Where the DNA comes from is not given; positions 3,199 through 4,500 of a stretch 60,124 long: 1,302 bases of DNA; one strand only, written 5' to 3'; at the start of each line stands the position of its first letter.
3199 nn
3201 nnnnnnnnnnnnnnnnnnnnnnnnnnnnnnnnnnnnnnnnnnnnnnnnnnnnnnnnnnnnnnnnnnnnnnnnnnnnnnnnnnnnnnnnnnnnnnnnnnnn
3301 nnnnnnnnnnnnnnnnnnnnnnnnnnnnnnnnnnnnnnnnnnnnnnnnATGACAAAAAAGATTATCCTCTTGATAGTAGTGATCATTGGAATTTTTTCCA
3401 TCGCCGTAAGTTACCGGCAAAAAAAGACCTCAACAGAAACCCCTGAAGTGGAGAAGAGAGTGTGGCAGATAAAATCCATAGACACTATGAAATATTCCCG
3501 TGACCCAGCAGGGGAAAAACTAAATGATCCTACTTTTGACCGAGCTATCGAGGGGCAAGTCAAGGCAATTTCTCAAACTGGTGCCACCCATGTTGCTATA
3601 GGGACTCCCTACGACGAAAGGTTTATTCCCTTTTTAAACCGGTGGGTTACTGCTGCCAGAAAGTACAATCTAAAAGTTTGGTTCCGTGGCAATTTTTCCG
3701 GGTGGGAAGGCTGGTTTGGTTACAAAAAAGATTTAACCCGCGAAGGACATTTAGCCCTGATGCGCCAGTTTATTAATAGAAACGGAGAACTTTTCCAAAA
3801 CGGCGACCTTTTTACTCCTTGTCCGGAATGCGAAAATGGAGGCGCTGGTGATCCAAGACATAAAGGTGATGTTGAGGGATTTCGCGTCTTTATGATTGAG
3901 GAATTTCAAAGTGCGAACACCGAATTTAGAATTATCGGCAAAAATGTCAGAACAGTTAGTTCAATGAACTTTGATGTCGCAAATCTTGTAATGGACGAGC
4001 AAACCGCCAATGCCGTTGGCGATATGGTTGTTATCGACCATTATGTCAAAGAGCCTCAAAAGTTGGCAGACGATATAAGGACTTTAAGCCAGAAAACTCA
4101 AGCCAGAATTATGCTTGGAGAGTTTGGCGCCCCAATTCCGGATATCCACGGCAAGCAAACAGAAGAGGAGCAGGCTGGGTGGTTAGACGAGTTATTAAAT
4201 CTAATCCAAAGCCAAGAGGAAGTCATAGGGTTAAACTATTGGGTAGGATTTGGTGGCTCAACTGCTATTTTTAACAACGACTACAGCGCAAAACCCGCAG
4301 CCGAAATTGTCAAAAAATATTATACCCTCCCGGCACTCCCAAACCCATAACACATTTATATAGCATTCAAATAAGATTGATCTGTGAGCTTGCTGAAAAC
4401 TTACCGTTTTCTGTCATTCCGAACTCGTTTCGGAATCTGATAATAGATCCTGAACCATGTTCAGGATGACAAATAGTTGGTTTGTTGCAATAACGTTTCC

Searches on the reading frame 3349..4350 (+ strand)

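Call 37: search_protein_families(library=pfam, proteins=[window:3349-4350:+], max_evalue=0.01)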
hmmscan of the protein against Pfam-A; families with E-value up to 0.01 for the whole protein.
window:3349-4350:+ (333 aa): 1 family
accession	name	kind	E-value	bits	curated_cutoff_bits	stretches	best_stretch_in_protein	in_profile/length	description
PF11790.14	Glyco_hydro_cc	-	0.0062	16.6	21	1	221-299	133-209/237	Glycosyl hydrolase catalytic core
